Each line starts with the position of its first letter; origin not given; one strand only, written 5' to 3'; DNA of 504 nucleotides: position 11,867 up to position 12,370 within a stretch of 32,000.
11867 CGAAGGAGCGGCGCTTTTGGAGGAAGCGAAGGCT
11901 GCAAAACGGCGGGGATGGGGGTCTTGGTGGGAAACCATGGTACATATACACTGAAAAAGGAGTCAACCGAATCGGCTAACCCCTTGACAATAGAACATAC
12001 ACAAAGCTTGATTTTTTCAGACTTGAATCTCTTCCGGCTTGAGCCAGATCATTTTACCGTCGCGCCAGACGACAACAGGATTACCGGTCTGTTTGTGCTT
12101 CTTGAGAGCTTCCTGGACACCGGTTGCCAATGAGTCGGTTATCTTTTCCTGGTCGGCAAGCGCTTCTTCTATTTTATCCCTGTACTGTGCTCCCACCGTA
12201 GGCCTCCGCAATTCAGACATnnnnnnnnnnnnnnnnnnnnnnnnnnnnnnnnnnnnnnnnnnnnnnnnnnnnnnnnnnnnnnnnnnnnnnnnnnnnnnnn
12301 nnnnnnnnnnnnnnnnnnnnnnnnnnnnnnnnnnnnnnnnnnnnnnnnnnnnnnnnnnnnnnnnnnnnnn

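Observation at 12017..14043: Translationally coupled three-gene cassette (ABC/AAA_21-type ATPase, DUF4276 Toprim-like protein, 67-aa protein), a candidate uncharacterised conflict/defence system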

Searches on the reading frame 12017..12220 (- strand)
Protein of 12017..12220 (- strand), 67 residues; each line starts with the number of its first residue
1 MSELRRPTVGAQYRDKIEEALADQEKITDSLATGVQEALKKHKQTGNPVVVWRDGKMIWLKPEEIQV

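Call 5: search_protein_families(library=pfam, proteins=[window:12017-12220:-], max_evalue=0.1)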
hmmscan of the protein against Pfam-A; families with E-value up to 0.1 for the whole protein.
window:12017-12220:- (67 aa): 2 families
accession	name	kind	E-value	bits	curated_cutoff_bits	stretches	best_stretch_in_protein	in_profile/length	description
PF05650.16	DUF802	-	0.006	17.5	22.6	1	19-45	18-44/53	Domain of unknown function (DUF802)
PF14729.13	DUF4467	-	0.013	16.2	25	1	13-61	1-49/94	Domain of unknown function with cystatin-like fold (DUF4467)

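Call 6: search_protein_families(library=padloc, proteins=[window:12017-12220:-], max_evalue=0.1)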
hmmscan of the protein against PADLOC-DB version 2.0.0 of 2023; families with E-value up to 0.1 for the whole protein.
window:12017-12220:- (67 aa): 0 families

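Call 7: search_protein_families(library=ncbifam, proteins=[window:12017-12220:-], max_evalue=0.1)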
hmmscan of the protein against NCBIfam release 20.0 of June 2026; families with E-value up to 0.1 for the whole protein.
window:12017-12220:- (67 aa): 0 families

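Call 17: find_homologous_proteins(query=window:12017-12220:-, max_evalue=0.01)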
Query window:12017-12220:- (67 aa): 104 proteins with E <= 0.01 among 104 candidates.
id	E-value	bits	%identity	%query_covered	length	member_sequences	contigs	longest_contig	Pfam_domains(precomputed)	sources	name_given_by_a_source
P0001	9.4e-31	122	98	88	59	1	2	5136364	-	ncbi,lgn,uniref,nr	ncbi:hypothetical protein [Geotalea uraniireducens]|uniref:hypothetical protein n=1 Tax=Geotalea ura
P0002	6.7e-29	116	92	88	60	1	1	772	-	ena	-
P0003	1.0e-28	115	92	88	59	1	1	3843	-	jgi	jgi:hypothetical protein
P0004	2.6e-28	114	90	88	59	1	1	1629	-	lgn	-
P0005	1.1e-27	112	88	88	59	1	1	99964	-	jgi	jgi:hypothetical protein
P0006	1.4e-27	112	88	88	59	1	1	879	-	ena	-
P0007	2.0e-27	111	86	88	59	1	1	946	-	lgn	-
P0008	2.7e-27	111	88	88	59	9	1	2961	-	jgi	jgi:hypothetical protein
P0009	2.7e-27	111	88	88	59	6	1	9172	-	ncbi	ncbi:MAG: hypothetical protein ABSA86_09645 [Oryzomonas sp.]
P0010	6.9e-27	110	86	88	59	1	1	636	-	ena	-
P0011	1.9e-26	108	78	97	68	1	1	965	-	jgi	jgi:hypothetical protein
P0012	2.2e-26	108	86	88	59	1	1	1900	-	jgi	jgi:hypothetical protein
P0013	2.2e-26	108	86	88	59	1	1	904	-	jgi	-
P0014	2.7e-26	108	86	88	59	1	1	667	-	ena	-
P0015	4.2e-26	107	85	88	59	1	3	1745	-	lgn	-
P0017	5.8e-26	107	85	88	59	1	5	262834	-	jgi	jgi:hypothetical protein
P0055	5.8e-24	100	78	88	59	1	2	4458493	-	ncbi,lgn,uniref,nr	ncbi:hypothetical protein GEOBRER4_n0807 [Citrifermentans bremense]|uniref:Uncharacterized protein n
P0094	8.3e-13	65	78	61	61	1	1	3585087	-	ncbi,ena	-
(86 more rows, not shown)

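Call 18: find_encoding_contigs(protein=P0001, flank=8000, max_places=3)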
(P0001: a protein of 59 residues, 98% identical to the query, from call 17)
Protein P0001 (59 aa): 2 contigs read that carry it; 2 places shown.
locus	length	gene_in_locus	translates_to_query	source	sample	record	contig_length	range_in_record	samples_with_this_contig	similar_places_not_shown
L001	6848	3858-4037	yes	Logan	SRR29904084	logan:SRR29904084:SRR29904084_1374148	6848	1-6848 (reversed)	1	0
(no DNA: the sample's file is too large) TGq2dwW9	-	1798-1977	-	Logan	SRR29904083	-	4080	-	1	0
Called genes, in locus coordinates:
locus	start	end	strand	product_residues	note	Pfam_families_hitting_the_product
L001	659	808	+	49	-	-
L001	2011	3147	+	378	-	PF02463:SMC_N (weak), PF11398:DUF2813 (faint), PF13175:AAA_15 (weak), PF13476:AAA_23, PF13304:AAA_21, PF13175:AAA_15 (weak)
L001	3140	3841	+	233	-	PF14103:DUF4276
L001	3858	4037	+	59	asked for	-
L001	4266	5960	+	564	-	PF07694:5TM-5TMR_LYT, PF13185:GAF_2 (weak), PF01590:GAF (weak), PF13492:GAF_3 (weak), PF06580:His_kinase, PF02518:HATPase_c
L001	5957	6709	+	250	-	PF00072:Response_reg, PF04397:LytTR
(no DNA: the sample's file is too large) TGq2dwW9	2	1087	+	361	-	?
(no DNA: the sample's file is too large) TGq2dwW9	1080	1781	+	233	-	PF14103:DUF4276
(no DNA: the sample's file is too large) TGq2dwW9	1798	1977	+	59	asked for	-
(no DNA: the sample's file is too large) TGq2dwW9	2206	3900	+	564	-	PF07694:5TM-5TMR_LYT, PF13185:GAF_2 (weak), PF01590:GAF (weak), PF13492:GAF_3 (weak), PF06580:His_kinase, PF02518:HATPase_c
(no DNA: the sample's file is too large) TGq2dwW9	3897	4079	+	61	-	?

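Call 19: find_encoding_contigs(protein=P0055, flank=6000, max_places=3)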
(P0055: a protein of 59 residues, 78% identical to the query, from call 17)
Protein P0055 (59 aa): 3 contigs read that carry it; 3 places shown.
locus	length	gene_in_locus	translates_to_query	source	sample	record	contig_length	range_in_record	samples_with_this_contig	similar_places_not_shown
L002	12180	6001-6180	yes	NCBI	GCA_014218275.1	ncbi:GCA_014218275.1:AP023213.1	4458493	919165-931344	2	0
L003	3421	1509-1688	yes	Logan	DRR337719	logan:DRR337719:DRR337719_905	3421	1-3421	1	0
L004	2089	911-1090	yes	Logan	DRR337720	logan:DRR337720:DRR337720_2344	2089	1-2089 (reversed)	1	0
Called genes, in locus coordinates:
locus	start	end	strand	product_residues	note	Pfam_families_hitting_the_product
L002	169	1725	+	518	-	PF06826:Asp-Al_Ex, PF02080:TrkA_C, PF06826:Asp-Al_Ex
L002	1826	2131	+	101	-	-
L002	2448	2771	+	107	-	-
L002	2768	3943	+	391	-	PF26363:Phospholipase-like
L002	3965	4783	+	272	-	PF13637:Ank_4 (faint)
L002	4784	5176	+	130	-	-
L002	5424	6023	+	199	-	PF06414:Zeta_toxin, PF13671:AAA_33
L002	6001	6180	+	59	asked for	-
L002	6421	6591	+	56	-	-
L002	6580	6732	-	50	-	-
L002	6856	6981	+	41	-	PF07589:PEP_exosort_dom (faint)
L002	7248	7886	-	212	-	-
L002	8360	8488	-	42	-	-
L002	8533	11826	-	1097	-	PF13517:FG-GAP_3, PF01839:FG-GAP (faint), PF13517:FG-GAP_3, PF02412:TSP_3 (weak)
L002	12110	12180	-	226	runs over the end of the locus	PF00005:ABC_tran, PF02463:SMC_N (weak)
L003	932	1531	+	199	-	PF06414:Zeta_toxin, PF13671:AAA_33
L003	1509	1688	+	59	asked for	-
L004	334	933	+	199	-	PF06414:Zeta_toxin, PF13671:AAA_33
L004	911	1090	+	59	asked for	-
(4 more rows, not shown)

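Call 20: find_encoding_contigs(protein=P0094, flank=6000, max_places=3)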
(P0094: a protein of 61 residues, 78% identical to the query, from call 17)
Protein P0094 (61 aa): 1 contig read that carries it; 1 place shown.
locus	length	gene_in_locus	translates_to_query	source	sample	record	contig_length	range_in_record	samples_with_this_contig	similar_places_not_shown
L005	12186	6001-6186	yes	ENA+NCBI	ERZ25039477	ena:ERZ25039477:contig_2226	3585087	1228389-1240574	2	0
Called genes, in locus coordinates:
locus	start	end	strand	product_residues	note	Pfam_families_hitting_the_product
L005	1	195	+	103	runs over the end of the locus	-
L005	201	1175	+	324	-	-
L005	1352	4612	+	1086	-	PF02384:N6_Mtase (faint), PF07669:Eco57I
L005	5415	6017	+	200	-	PF06414:Zeta_toxin (faint), PF13671:AAA_33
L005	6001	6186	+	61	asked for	-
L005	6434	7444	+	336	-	PF03747:ADP_ribosyl_GH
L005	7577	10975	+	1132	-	-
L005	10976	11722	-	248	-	-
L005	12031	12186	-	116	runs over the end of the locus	-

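Call 23: find_related_loci(query=A1, collection=genome_contigs, flank=5000)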
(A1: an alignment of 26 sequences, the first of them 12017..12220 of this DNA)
Query A1 (67 aa) in genome_contigs; peptide patterns used: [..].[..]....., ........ (x = any residue, [..] = any of these).
149 stretches matched a pattern; 50 encode a relative of the query (tblastn E <= 1e-3); 50 distinct loci.
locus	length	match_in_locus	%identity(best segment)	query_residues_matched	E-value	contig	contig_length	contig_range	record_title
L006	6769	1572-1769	86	2-67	1e-35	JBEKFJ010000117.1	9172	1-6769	MAG: Oryzomonas sp. isolate SPRUCE 227 SPRUCE_227_117, whole genome shotgun sequence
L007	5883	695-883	83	5-67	7e-33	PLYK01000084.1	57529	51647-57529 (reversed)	MAG: Geobacter sp. isolate palsa_1151 73.20120700_P3D.282_contig_38092, whole genome shotgun sequence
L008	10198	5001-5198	71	2-67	2e-30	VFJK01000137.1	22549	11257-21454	MAG: Geobacter sp. isolate Bin_37_8 c_000001585757, whole genome shotgun sequence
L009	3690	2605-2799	62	3-67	3e-25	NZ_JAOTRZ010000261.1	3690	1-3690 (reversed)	MAG: Trichlorobacter sp. isolate MAG11 5109_A_contig_1778, whole genome shotgun sequence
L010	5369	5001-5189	63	5-67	6e-24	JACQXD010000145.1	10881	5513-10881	MAG: Nitrospirae bacterium isolate NC_groundwater_1506_Pr4_B-0.1um_42_4 SR1-18-B1_scaffold_228486, whole genome shotgun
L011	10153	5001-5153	76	17-67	5e-24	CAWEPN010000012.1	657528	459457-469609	MAG: uncultured delta proteobacterium isolate MFD02159.bin.1.87 genome assembly, contig: contig_3655, whole genome shotg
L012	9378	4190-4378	60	5-67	1e-23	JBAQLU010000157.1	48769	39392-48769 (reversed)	MAG: Thermodesulfovibrionales bacterium isolate MFD12052_ilm_asm_bin4 k127_59768, whole genome shotgun sequence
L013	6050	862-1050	63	5-67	2e-23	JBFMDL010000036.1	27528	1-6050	MAG: Nitrospirota bacterium isolate MAG218 MAG218_36, whole genome shotgun sequence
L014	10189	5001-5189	63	5-67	2e-23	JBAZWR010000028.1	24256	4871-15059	MAG: Thermodesulfovibrionales bacterium isolate SO_2017_GW1_37 NODE_8356_length_24256_cov_1.270877_OW334_2017, whole gen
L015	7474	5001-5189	62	5-67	1e-22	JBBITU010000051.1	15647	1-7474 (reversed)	MAG: Nitrospirota bacterium isolate TCS170221_bin_403 NODE_788_length_15647_cov_7.05271, whole genome shotgun sequence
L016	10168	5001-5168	63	12-67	2e-22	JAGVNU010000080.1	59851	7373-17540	MAG: Thermodesulfovibrionia bacterium isolate DeMMO3_26 c_000000003804, whole genome shotgun sequence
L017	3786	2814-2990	64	9-67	1e-22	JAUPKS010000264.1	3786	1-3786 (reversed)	MAG: Planctomycetota bacterium isolate erpe_2018_pw_0hr_WHONDRS-PP48-000085_B_bin.5 scaffold_1229902, whole genome shotg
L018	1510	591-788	58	2-67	1e-22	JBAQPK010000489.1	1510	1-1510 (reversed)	MAG: Desulfuromonadaceae bacterium isolate MFD12001_ilm_asm_bin38 k127_70869, whole genome shotgun sequence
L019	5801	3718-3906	59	5-67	1e-21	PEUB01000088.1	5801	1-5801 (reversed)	MAG: Nitrospirae bacterium CG02_land_8_20_14_3_00_41_53 CG02_land_8_20_14_3.00_150_scaffold_10027_c, whole genome shotgu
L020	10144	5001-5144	77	18-65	2e-21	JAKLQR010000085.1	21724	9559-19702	MAG: Thermodesulfovibrionales bacterium isolate bin S2.74 k141_173147, whole genome shotgun sequence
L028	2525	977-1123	61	17-65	1e-17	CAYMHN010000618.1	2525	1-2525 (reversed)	MAG TPA_asm: uncultured Candidatus Competibacteraceae bacterium isolate SRP217488_co1_85 genome assembly, contig: NODE_6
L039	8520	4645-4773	58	25-67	1e-14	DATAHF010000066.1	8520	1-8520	MAG TPA_asm: Burkholderiales bacterium isolate SMAG_U6848 k141_142641, whole genome shotgun sequence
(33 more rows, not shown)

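Call 36: search_protein_families(library=ncbifam, proteins=[L002:5424-6023:+, L005:5415-6017:+, L028:362-1150:+, L039:4015-4776:+], max_evalue=0.01)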
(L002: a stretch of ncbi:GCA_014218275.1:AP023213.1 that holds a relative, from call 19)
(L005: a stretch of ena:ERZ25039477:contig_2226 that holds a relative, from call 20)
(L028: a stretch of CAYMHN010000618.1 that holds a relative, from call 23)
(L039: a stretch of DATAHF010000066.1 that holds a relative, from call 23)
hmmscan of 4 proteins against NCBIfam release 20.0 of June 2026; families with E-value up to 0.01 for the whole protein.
L002:5424-6023:+ (199 aa): 8 families
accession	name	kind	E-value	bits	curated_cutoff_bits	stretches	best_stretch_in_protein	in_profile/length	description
NF000355.4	ribo_prot_ABC_F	equivalog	0.0019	17.1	380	1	2-85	337-418/499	ribosomal protection-like ABC-F family protein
NF010068.0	PRK13548.1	equivalog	0.002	17.3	261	1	3-27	30-54/261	heme ABC transporter ATP-binding protein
NF001385.0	PRK00279.2-3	equivalog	0.0037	16.9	315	0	1-46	1-45/213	adenylate kinase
NF005115.0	PRK06547.1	equivalog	0.0038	16.6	173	1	3-41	14-51/172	hypothetical protein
NF008995.0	PRK12338.1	equivalog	0.0072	15.8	434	0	1-41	1-40/319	hypothetical protein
NF040873.1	AztA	equivalog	0.0074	15.9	220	0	4-29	18-42/191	zinc ABC transporter ATP-binding protein AztA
NF006744.0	PRK09270.1-3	equivalog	0.0085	15.6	281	0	5-27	24-46/213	nucleoside/nucleotide kinase family protein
NF006746.0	PRK09270.1-5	subfamily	0.0094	14.9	250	0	5-26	22-43/210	nucleoside/nucleotide kinase family protein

L005:5415-6017:+ (200 aa): 4 families
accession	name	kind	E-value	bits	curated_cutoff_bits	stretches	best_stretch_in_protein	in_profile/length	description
NF006744.0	PRK09270.1-3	equivalog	0.0085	15.5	281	0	8-49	25-63/213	nucleoside/nucleotide kinase family protein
NF010068.0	PRK13548.1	equivalog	0.0085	15.2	261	0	7-26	32-51/261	heme ABC transporter ATP-binding protein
NF006746.0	PRK09270.1-5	subfamily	0.0089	15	250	0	5-28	20-43/210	nucleoside/nucleotide kinase family protein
NF005115.0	PRK06547.1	equivalog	0.0097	15.3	173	0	5-50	14-58/172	hypothetical protein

L028:362-1150:+ (262 aa): 1 family
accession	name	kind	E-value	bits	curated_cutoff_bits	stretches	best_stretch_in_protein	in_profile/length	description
NF010068.0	PRK13548.1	equivalog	0.004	16.3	261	1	10-35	32-57/261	heme ABC transporter ATP-binding protein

L039:4015-4776:+ (253 aa): 1 family
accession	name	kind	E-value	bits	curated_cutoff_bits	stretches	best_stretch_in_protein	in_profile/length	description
NF006743.0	PRK09270.1-2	equivalog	0.00031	19.9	227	0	13-95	33-103/217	nucleoside/nucleotide kinase family protein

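Call 41: predict_structure(alignment_id=A1)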
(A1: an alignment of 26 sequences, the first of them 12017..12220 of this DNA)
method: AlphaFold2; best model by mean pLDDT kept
length: 67 residues; sequences in the alignment: 26
mean_pLDDT: 85.0   pTM: 0.55
mean pLDDT of the five models: 85.0, 84.9, 83.9, 82.5, 81.4
residues with pLDDT >= 90: 38; 70-90: 18; 50-70: 9; < 50: 2
segments of 3 or more residues with pLDDT < 50: none
pLDDT, mean of each block of 10 residues (from residue 1): 58 75 87 95 96 94 91
secondary structure, 60 per line:
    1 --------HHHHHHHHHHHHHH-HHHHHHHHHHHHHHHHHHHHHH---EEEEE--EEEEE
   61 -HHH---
elements in order: H9-22 H24-45 E49-53 E56-60

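Call 44: fold_search(model_id=the predicted structure, library=pdb)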
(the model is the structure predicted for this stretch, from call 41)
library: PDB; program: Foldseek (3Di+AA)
matches with E <= 10: 231; with E <= 0.001: 0
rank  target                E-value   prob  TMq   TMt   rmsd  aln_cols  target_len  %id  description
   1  2a07_I                1.7e+00  0.12  0.29  0.26   6.8        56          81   20  Crystal Structure of Foxp2 bound Specifically to DNA. (released 2006-01-31)
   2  2lcj_MODEL_1_A        2.0e+00  0.25  0.27  0.11   1.6        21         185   28  Solution NMR structure of Pab PolII Intein (released 2011-09-21)
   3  8p49_C                2.0e+00  0.21  0.28  0.07   3.0        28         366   28  Uncharacterized Q8U0N8 protein from Pyrococcus furiosus (released 2023-11-29)
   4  8p49_D                2.1e+00  0.21  0.29  0.07   2.9        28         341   28  Uncharacterized Q8U0N8 protein from Pyrococcus furiosus (released 2023-11-29)
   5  8p49_E                2.1e+00  0.20  0.28  0.06   3.0        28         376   28  Uncharacterized Q8U0N8 protein from Pyrococcus furiosus (released 2023-11-29)
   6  6rpp                  2.2e+00  0.25  0.28  0.12   1.5        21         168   24  Crystal structure of PabCDC21-1 intein (released 2019-08-14)
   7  7rur_A                2.4e+00  0.25  0.37  0.38   2.8        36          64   14  Crystal structure of the hexadecameric form of Rv3208A (released 2022-08-24)
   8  8p49_B                2.4e+00  0.20  0.29  0.07   2.9        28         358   28  Uncharacterized Q8U0N8 protein from Pyrococcus furiosus (released 2023-11-29)
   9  1b5f_B                2.4e+00  0.15  0.23  0.19   3.9        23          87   26  NATIVE CARDOSIN A FROM CYNARA CARDUNCULUS L. (released 1999-01-13)
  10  6k4w_MODEL_1_A        3.0e+00  0.08  0.22  0.30   5.3        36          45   22  smart chimeric peptide SCP-A6 (released 2019-06-12)
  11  8fnd_A                3.2e+00  0.08  0.24  0.08   8.6        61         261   18  Structure of E138K HIV-1 intasome with Dolutegravir bound (released 2023-08-09)
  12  1xdv_A                3.2e+00  0.08  0.27  0.05  10.6        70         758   16  Experimentally Phased Structure of Human the Son of Sevenless protein at 4.1 Ang. (released 2004-11-02)
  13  9qhf_E                3.4e+00  0.16  0.21  0.06   2.3        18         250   17  NorQD complex state 3 from Jhaorihella thermophila (released 2026-03-25)
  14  1t6s_A                3.4e+00  0.14  0.35  0.17   5.3        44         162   23  Crystal structure of a conserved hypothetical protein from Chlorobium tepidum (released 2004-12-07)
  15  6pwz_H                3.9e+00  0.11  0.28  0.11   3.1        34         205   20  Crystal structure of human uridine-cytidine kinase 2 complexed with 2'-azidocytidine (released 2020-07-29)
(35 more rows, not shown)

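Call 52: find_encoding_contigs(protein=P0003, flank=4000, max_places=2)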
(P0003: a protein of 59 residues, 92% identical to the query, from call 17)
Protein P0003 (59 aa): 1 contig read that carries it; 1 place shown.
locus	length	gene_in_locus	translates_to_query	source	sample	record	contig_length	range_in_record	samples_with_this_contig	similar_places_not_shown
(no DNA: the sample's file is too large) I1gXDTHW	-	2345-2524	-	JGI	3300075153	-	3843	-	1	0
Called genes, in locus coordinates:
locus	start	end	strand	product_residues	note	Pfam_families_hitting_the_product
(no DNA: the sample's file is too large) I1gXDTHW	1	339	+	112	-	?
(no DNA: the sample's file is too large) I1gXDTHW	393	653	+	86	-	-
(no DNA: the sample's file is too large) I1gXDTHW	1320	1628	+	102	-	-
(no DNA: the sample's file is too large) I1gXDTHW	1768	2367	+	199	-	PF13671:AAA_33, PF06414:Zeta_toxin (weak)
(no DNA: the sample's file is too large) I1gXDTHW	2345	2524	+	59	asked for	-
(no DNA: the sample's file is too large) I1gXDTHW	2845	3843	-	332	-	?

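Call 53: find_encoding_contigs(protein=P0005, flank=5000, max_places=2)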
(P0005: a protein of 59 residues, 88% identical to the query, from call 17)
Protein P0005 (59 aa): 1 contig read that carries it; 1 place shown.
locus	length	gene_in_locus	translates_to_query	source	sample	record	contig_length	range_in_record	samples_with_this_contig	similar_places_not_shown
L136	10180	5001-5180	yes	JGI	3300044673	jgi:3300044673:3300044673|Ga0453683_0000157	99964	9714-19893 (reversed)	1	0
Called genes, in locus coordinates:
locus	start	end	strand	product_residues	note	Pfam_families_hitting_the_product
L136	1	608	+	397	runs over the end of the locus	PF00364:Biotin_lipoyl (faint), PF25917:BSH_RND, PF25919:BSH_CusB (weak), PF25973:BSH_CzcB, PF25984:BSH_YknX (weak), PF25944:Beta-barrel_RND (weak), PF25967:RND-MFP_C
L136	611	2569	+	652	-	PF00005:ABC_tran, PF02463:SMC_N (faint), PF12704:MacB_PCD, PF02687:FtsX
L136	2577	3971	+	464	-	PF02321:OEP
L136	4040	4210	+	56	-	-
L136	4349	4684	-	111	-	-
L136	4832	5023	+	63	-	-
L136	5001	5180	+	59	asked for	-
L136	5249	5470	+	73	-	-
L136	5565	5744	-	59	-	-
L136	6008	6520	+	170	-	PF00300:His_Phos_1 (weak)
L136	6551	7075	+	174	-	PF14520:HHH_5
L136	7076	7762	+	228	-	PF02223:Thymidylate_kin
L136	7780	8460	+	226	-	PF02223:Thymidylate_kin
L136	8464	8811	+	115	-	-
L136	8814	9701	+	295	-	PF05235:CHAD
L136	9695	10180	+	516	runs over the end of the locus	PF02541:Ppx-GppA, PF21447:Ppx-GppA_III, PF24391:HD-CE (faint), PF01966:HD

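Call 54: find_encoding_contigs(protein=P0017, flank=5000, max_places=3)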
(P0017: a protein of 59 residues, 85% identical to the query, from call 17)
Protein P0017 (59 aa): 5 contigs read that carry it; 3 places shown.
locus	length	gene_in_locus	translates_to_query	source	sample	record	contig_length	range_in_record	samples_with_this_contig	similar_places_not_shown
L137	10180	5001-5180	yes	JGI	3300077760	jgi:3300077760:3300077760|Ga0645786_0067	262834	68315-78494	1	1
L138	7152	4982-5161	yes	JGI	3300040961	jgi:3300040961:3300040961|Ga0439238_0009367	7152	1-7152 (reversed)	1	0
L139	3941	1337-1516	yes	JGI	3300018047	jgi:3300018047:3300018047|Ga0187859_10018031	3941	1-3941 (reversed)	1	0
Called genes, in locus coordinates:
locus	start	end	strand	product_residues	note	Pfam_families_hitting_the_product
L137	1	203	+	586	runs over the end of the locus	PF00154:RecA_N (faint), PF03796:DnaB_C (faint), PF06745:ATPase, PF13481:AAA_25 (weak), PF23442:DUF7125 (faint), PF12775:AAA_7 (faint), PF06745:ATPase, PF13481:AAA_25, +3 more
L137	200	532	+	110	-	PF07689:KaiB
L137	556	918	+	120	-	PF07689:KaiB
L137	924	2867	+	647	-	PF00989:PAS (faint), PF13188:PAS_8 (faint), PF13426:PAS_9 (weak), PF08448:PAS_4, PF02518:HATPase_c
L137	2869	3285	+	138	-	PF00072:Response_reg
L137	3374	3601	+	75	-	-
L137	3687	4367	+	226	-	-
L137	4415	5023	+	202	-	PF06414:Zeta_toxin, PF13671:AAA_33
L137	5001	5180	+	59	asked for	-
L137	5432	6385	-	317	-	PF00589:Phage_integrase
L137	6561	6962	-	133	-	PF01850:PIN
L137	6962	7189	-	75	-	PF04014:MazE_antitoxin (weak)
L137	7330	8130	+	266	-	PF08238:Sel1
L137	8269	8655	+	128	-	-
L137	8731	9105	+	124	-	-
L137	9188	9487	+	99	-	-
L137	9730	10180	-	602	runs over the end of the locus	PF01609:DDE_Tnp_1 (weak)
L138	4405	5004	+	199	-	PF06414:Zeta_toxin, PF13671:AAA_33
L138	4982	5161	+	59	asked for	-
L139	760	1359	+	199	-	PF06414:Zeta_toxin, PF13671:AAA_33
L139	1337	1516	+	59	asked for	-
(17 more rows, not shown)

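Call 64: search_protein_families(library=padloc, proteins=[L002:5424-6023:+, L005:5415-6017:+, L028:362-1150:+, L137:3687-4367:+, L002:4784-5176:+], max_evalue=0.01)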
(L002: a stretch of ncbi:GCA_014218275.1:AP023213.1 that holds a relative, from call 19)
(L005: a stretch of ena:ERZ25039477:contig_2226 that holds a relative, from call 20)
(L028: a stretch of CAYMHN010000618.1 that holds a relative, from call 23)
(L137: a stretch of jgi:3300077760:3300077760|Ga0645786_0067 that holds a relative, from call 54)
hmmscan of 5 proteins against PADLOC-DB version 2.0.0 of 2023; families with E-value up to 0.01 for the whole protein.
L002:5424-6023:+ (199 aa): 4 families
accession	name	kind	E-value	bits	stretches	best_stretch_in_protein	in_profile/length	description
PDLC04140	mad8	-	2.3e-06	25.4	1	2-71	25-97/314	mads_8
PDLC02981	AriAB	-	0.00037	17.3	1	3-20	22-39/694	-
PDLC04135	mad3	-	0.0013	16.3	1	4-25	22-43/374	mads_3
PDLC00580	JetC3|JetC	-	0.0098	12.1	0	4-20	26-41/1068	DUF3584 domain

L005:5415-6017:+ (200 aa): 3 families
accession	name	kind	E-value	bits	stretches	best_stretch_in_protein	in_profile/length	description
PDLC02981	AriAB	-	0.00032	17.5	1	4-22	21-39/694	-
PDLC04140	mad8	-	0.00036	18.1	1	5-33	26-54/314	mads_8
PDLC04135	mad3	-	0.0048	14.5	1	6-22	22-38/374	mads_3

L028:362-1150:+ (262 aa): 4 families
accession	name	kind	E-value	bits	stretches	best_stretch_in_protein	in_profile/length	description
PDLC02981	AriAB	-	5.6e-05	20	1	4-58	18-71/694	-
PDLC04140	mad8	-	0.00014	19.5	1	9-69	27-74/314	mads_8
PDLC04135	mad3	-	0.0004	18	1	9-30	22-43/374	mads_3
PDLC00290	PtuA1|PtuA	-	0.0094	13.3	0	6-62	20-71/414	AAA ATPase domain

L137:3687-4367:+ (226 aa): 0 families

L002:4784-5176:+ (130 aa): 0 families
